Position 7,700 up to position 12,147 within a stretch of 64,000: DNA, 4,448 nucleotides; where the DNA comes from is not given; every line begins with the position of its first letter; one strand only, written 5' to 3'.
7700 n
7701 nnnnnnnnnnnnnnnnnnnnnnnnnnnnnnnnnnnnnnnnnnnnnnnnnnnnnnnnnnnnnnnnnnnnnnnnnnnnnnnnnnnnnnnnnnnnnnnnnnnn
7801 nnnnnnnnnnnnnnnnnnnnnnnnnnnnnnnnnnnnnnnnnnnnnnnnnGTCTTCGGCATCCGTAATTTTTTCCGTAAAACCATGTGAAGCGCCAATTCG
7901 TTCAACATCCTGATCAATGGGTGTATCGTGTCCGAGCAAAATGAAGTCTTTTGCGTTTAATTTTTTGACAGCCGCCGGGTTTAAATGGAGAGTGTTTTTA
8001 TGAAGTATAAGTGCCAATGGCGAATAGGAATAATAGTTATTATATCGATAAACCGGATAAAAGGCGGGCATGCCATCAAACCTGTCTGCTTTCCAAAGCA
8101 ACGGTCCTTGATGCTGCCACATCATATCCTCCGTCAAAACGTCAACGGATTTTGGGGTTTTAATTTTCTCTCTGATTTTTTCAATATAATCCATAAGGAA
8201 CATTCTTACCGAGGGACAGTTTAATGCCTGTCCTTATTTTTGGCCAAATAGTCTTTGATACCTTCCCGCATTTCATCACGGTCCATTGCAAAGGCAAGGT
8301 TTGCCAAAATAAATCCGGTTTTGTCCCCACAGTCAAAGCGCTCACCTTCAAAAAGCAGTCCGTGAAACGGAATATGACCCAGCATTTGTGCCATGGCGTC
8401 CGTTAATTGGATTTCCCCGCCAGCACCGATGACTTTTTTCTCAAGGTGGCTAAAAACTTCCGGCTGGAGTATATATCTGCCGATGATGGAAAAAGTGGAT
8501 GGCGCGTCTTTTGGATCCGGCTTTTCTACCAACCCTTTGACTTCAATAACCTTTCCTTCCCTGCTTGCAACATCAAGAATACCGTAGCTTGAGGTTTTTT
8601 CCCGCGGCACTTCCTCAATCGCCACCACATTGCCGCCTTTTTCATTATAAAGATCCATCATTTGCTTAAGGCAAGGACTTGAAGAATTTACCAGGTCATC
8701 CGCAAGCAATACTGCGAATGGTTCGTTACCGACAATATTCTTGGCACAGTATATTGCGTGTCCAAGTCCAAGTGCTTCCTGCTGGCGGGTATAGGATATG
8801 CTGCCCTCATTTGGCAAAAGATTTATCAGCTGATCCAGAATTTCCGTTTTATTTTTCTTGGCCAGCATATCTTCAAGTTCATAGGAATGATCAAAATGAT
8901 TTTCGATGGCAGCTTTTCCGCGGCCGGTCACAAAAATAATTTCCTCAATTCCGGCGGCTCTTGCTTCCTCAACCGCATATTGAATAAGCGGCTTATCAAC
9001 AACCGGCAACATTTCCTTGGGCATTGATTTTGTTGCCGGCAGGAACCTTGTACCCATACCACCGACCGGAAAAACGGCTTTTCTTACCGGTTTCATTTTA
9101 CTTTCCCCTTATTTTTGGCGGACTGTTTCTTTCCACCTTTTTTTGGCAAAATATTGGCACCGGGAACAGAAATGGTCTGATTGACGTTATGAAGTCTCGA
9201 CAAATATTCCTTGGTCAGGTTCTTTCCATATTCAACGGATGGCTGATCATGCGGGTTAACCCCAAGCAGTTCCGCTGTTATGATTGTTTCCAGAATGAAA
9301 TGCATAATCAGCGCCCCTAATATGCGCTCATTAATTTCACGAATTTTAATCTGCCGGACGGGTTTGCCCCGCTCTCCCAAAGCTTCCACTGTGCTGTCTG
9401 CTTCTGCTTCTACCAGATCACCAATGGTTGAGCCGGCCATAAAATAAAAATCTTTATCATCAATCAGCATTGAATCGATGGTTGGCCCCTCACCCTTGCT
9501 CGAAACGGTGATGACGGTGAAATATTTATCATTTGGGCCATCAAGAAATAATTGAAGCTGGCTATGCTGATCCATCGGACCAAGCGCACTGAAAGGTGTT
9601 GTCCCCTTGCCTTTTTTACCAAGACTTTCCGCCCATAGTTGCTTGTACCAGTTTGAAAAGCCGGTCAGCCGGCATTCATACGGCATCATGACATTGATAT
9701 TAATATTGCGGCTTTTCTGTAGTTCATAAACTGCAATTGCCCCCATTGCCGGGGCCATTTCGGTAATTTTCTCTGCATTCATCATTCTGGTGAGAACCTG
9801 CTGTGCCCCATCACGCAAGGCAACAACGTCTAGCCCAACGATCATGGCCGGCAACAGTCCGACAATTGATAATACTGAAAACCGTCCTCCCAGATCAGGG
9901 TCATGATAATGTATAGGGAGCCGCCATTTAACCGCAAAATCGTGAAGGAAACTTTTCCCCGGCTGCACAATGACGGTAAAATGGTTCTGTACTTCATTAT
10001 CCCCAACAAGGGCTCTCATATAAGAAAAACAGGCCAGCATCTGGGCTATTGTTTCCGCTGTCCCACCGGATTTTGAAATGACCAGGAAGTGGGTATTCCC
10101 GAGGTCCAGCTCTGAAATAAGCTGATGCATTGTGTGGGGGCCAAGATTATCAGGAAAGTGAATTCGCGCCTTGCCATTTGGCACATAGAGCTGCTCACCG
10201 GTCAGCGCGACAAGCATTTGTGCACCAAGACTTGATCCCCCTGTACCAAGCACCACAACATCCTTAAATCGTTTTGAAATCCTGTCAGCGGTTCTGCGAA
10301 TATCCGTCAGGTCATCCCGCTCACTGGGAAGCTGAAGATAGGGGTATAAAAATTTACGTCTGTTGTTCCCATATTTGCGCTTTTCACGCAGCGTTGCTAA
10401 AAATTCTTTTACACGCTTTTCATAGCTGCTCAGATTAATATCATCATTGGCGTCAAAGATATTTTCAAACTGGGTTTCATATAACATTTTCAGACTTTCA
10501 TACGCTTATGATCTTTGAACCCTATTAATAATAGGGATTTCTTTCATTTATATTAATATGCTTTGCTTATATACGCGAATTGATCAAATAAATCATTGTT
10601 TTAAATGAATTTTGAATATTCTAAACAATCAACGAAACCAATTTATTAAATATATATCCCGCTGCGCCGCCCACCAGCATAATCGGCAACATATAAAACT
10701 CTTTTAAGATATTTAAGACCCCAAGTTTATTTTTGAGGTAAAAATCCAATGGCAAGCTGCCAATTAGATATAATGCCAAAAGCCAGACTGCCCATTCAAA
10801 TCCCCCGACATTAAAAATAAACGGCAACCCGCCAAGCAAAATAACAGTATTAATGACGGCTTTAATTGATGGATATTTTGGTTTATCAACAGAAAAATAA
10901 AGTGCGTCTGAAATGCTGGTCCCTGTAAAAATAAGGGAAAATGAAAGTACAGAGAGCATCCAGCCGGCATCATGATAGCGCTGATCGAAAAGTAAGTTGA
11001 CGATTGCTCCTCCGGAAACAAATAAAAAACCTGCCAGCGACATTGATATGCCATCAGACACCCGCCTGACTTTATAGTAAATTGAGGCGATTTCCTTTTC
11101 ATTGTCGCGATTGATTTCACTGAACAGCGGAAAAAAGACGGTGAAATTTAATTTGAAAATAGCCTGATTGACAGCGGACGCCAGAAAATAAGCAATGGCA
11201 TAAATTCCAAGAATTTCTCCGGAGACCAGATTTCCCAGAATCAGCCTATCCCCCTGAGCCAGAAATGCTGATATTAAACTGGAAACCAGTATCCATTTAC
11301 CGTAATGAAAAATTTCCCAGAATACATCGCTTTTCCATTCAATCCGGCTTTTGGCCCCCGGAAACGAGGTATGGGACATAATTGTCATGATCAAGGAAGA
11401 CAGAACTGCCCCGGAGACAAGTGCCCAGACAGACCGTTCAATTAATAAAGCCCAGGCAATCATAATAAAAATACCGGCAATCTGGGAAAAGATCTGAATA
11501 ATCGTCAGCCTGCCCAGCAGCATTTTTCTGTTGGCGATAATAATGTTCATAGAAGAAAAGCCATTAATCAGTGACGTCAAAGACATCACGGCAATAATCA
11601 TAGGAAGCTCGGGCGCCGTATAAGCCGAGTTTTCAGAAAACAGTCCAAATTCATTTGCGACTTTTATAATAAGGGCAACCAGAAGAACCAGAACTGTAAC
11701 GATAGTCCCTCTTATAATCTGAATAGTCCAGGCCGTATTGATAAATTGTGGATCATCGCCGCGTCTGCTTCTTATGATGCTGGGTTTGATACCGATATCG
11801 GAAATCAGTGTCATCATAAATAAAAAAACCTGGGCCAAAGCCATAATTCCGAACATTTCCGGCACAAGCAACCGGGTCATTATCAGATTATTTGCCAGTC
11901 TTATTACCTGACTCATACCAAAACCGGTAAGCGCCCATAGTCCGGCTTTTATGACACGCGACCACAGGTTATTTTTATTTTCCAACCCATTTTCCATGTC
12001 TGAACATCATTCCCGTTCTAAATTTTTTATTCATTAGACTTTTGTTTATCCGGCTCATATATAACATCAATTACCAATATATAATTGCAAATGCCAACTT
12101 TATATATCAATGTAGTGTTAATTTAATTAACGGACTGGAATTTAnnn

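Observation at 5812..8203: Tandem paralogous ~400-aa proteins with a C-G-G-K-D-S PP-loop-like motif inside the EPS operon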

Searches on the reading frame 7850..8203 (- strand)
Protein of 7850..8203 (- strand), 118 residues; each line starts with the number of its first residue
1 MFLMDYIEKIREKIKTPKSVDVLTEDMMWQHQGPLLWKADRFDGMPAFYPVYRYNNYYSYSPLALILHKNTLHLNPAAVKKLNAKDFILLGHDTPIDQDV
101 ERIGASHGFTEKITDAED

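Call 60: predict_structure(alignment_id=A5)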
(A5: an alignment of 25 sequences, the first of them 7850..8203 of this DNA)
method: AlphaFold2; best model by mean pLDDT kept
length: 118 residues; sequences in the alignment: 25
mean_pLDDT: 91.2   pTM: 0.81
mean pLDDT of the five models: 91.2, 91.0, 90.6, 90.6, 90.5
residues with pLDDT >= 90: 84; 70-90: 32; 50-70: 2; < 50: 0
segments of 3 or more residues with pLDDT < 50: none
pLDDT, mean of each block of 10 residues (from residue 1): 90 96 93 89 91 97 97 96 90 91 83 77
secondary structure, 60 per line:
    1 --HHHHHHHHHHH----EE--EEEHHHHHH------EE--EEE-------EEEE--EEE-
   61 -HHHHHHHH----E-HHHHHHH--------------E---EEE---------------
elements in order: H3-13 E22-24 H25-30 E41-43 E51-54 E57-59 H62-69 H76-82 E101-103
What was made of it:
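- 7868..8203 (-): N-terminal domain of paralog A (residues 1 to ~112), with the conserved P.FY / YS.S / L.LI / ID motifs. Fold unplaced. The domain modelled alone gives pLDDT 91 (call 60).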

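Call 62: fold_search(model_id=the predicted structure, library=pdb)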
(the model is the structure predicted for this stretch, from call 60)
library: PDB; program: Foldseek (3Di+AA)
matches with E <= 10: 9; with E <= 0.001: 0
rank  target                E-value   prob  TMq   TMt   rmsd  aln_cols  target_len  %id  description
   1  8k43_Z                6.7e+00  0.02  0.16  0.02   8.6        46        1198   13  In situ structure of RNA-dependent RNA polymerase in full BAV particles (released 2024-03-27)
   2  8x47                  7.2e+00  0.04  0.12  0.06   5.3        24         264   29  Crystal structure of DIMT1 in complex with S-adenosyl-L-homocysteine (SAH) from Pyrococcus horikoshii (released 2024-08-28)
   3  3b8u_A                8.2e+00  0.04  0.11  0.04   7.4        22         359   27  Crystal structure of Escherichia coli alaine racemase mutant E221A (released 2008-07-08)
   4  8yj5_A                8.8e+00  0.02  0.16  0.09   7.1        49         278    8  Characerization of a novel format scFvXVHH single-chain Biparatopic antibody against a metal binding protein, MtsA (released 2024-06-19)
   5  6h6x_A                8.8e+00  0.01  0.15  0.06   6.8        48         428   25  Structure of an evolved dimeric form of the UbiD-class enzyme HmfF from Pelotomaculum thermopropionicum in complex wit (released 2019-02-27)
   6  6z7n_U                8.8e+00  0.01  0.14  0.11  20.1       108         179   10  The atomic structure of HAdV-F41 at pH 7.4 (released 2021-02-10)
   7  4xbj_C                9.4e+00  0.04  0.12  0.04   7.3        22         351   27  Y274F alanine racemase from E. coli inhibited by l-ala-p (released 2015-12-23)
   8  8ahw_B                9.4e+00  0.02  0.08  0.04   6.0        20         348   20  Structure of DCS-resistant variant D322N of alanine racemase from Mycobacterium tuberculosis (released 2023-04-05)
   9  7slp_A                9.4e+00  0.00  0.12  0.07  16.4       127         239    9  Cryo-EM structure of 7SK core RNP with linear RNA (released 2022-03-30)
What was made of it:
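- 7868..8203 (-): Foldseek against PDB finds nothing (best E 6.7; call 62).
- On Class II (Ntn) glutamine amidotransferases: The N-domain alone has no PDB fold match (call 62). No structural support (call 62).
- Closest known: Beta-lactam synthetase and carbapenam synthetase. Different: Those enzymes keep a full-size (~200 aa) N-domain, whereas this family has ~110 residues with no fold match (call 62).
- Tried and rejected: The N-domain modelled alone and searched against PDB found nothing (calls 60, 62).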

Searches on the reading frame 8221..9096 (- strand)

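Call 12: search_protein_families(library=pfam, proteins=[window:8221-9096:-], max_evalue=0.001)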
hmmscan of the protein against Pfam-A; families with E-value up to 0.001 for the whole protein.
window:8221-9096:- (291 aa): 2 families
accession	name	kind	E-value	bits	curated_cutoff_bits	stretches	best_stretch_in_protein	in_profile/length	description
PF00483.29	NTP_transferase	-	5.8e-29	101.8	21.2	1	11-258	6-231/245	Nucleotidyl transferase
PF12804.13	NTP_transf_3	-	7.2e-08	33.2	27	1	11-161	5-122/160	MobA-like NTP transferase domain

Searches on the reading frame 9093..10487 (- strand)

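Call 12: search_protein_families(library=pfam, proteins=[window:9093-10487:-], max_evalue=0.001)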
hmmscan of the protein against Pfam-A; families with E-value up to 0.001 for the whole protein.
window:9093-10487:- (464 aa): 1 family
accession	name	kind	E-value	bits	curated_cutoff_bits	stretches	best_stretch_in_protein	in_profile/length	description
PF00342.24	PGI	-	7.3e-29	101.2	22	2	71-292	93-309/486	Phosphoglucose isomerase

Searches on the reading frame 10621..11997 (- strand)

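Call 12: search_protein_families(library=pfam, proteins=[window:10621-11997:-], max_evalue=0.001)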
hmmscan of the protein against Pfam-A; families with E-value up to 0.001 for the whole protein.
window:10621-11997:- (458 aa): 2 families
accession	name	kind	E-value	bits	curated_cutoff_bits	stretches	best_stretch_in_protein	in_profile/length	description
PF13440.11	Polysacc_synt_3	-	9.9e-48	163.3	23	1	39-344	1-291/293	Polysaccharide biosynthesis protein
PF01943.22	Polysacc_synt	-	3.9e-23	82.7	28.2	1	18-295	4-273/274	Polysaccharide biosynthesis protein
